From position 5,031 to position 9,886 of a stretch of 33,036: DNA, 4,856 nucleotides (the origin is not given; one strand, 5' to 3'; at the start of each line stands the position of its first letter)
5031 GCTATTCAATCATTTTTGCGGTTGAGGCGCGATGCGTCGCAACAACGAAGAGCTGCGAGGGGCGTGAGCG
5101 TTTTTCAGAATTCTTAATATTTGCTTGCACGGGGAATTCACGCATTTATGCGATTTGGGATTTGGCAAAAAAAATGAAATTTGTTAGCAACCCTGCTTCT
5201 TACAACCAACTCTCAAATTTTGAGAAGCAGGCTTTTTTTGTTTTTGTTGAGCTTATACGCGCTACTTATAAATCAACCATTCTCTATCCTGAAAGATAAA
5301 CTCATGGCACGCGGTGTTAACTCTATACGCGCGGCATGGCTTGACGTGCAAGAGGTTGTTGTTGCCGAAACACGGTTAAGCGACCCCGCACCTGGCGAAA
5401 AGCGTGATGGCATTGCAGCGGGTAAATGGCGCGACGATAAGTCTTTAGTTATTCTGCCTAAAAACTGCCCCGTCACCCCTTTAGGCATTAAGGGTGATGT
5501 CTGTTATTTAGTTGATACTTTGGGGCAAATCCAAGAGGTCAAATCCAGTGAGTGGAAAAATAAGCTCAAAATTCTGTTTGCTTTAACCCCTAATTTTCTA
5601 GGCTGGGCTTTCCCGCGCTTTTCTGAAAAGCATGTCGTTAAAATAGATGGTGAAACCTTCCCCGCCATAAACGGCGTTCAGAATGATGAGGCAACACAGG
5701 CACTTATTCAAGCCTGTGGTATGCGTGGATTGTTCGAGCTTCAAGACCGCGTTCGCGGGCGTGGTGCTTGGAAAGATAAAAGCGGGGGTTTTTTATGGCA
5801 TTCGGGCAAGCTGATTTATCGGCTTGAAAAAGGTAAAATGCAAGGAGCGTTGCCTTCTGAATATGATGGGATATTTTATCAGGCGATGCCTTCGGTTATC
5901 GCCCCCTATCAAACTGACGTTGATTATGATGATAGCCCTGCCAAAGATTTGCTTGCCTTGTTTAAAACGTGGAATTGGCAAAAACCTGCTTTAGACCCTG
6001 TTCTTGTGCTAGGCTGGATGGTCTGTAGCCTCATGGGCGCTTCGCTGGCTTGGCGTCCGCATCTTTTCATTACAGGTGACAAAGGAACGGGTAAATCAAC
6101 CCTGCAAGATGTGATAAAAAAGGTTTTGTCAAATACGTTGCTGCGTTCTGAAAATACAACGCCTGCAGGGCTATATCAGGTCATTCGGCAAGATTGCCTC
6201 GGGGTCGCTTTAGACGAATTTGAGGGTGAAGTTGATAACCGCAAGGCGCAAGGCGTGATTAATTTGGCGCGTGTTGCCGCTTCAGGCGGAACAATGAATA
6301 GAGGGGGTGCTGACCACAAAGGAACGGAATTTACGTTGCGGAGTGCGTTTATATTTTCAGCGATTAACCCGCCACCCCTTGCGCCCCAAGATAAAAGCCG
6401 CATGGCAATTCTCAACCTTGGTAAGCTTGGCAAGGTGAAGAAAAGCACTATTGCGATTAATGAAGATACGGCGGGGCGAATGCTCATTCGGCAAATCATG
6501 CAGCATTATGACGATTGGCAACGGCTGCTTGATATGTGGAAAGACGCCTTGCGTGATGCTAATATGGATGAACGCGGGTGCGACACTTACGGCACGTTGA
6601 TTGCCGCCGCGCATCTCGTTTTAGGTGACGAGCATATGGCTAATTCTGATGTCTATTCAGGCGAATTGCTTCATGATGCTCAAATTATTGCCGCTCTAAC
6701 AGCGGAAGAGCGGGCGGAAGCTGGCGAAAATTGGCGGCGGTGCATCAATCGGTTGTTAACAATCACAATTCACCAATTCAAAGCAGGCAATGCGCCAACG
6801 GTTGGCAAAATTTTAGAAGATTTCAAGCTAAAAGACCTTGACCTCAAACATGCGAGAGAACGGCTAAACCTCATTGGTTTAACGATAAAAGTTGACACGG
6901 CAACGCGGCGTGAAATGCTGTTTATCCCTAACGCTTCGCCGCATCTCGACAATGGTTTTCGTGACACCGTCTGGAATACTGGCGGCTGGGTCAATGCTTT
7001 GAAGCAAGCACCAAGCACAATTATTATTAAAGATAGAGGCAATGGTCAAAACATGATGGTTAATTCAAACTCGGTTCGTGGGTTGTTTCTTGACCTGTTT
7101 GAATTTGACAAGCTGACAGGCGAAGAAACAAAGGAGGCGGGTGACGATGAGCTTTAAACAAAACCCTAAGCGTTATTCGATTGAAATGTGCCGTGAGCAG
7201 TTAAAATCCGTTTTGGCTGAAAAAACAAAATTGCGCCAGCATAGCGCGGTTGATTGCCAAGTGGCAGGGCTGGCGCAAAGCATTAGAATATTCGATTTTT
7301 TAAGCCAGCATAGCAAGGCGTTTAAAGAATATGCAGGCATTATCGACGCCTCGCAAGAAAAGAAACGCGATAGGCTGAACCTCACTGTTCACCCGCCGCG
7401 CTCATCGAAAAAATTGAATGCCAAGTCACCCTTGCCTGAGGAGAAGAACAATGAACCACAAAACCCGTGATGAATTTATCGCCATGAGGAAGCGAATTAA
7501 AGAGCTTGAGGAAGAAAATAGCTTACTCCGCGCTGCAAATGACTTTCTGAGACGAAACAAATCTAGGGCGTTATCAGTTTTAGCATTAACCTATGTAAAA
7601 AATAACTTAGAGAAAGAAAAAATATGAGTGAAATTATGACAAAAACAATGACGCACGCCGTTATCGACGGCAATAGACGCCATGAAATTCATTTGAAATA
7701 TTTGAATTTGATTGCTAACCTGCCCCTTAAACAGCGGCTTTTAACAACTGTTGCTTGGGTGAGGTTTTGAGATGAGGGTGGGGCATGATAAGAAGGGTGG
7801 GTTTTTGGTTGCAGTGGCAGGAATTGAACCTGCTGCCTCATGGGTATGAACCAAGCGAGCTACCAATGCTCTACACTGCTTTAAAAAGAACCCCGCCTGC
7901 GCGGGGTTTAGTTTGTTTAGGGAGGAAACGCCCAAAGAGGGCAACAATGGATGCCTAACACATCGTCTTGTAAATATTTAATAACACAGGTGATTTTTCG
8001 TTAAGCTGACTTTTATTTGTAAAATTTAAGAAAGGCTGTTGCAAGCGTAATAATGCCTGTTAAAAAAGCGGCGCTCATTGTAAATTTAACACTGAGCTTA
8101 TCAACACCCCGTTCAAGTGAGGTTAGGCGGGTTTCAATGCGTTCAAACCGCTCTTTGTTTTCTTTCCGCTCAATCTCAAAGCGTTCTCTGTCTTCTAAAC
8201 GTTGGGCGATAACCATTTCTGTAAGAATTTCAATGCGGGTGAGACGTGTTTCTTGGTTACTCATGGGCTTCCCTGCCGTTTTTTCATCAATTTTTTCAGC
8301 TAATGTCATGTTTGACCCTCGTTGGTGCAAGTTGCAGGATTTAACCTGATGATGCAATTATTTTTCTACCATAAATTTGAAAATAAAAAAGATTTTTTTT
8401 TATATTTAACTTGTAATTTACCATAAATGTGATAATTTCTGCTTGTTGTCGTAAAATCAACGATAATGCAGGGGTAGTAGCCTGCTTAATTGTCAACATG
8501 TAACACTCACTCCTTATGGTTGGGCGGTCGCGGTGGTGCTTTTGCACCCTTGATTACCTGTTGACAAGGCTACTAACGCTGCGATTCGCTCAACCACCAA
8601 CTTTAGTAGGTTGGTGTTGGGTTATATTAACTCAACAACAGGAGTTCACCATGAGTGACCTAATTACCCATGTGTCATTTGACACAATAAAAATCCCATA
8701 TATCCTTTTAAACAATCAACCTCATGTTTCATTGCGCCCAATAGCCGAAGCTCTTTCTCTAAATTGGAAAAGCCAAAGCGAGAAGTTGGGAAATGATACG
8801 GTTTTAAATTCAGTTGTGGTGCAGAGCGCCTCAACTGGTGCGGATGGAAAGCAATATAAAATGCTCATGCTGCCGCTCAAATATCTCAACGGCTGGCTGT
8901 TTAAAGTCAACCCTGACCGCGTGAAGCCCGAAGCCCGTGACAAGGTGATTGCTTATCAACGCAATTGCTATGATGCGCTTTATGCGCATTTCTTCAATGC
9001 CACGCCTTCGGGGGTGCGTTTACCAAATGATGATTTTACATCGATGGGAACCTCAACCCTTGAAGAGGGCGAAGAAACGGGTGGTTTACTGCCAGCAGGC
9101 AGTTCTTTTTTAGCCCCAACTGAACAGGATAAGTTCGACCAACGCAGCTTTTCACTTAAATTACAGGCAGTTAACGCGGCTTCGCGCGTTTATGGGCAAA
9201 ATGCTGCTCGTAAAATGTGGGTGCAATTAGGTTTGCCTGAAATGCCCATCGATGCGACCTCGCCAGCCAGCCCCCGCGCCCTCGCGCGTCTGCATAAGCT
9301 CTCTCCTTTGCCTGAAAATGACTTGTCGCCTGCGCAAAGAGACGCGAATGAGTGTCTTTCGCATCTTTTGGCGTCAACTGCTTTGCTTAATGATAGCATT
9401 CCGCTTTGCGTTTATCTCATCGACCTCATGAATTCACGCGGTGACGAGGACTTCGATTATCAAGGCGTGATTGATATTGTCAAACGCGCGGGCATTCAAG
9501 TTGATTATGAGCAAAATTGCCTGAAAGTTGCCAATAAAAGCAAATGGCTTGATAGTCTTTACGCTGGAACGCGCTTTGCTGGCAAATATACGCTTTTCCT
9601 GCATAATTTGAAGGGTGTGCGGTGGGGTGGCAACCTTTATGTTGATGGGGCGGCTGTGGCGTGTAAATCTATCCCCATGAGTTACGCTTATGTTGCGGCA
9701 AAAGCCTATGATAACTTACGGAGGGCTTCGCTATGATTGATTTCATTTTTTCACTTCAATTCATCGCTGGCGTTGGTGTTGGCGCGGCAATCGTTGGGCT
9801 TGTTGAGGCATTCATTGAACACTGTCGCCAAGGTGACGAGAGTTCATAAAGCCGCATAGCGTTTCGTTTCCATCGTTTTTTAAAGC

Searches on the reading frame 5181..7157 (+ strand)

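Call 10: search_protein_families(library=phrogs, proteins=[window:5181-7157:+], max_evalue=0.00001)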
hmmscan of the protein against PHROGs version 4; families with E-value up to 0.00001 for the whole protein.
window:5181-7157:+ (658 aa): 2 families
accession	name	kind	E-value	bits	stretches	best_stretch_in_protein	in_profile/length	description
phrog_21086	-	unknown function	1.1e-64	220.2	1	91-636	50-596/617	-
phrog_35358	-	DNA, RNA and nucleotide metabolism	2.3e-41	142.7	1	159-572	460-882/968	DNA primase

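Call 66: search_protein_families(library=pfam, proteins=[window:5181-7157:+], max_evalue=0.001)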
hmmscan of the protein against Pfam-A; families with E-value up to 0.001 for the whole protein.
window:5181-7157:+ (658 aa): 1 family
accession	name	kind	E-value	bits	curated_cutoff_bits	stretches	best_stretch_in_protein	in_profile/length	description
PF13555.12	AAA_29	-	0.00062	19.9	27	0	295-318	25-48/61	P-loop containing region of AAA domain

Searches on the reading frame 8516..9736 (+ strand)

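Call 10: search_protein_families(library=phrogs, proteins=[window:8516-9736:+], max_evalue=0.00001)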
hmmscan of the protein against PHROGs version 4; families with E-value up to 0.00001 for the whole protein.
window:8516-9736:+ (406 aa): 4 families
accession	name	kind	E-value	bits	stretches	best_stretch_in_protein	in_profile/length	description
phrog_524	-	transcription regulation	1.9e-35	124.3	1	53-161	12-119/317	anti-repressor Ant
phrog_14366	-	unknown function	8.5e-17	62.4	1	63-155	16-107/122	-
phrog_245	-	transcription regulation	2.3e-09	38.2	1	48-137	39-126/319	anti-repressor Ant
phrog_29922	-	unknown function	6.3e-06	26.9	1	50-169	8-129/230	-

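Call 66: search_protein_families(library=pfam, proteins=[window:8516-9736:+], max_evalue=0.001)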
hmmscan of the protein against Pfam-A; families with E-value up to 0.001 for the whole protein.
window:8516-9736:+ (406 aa): 1 family
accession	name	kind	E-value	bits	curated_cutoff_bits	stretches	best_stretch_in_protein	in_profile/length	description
PF10547.14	P22_AR_N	-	4.5e-36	124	30.7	1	52-161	2-111/115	P22_AR N-terminal domain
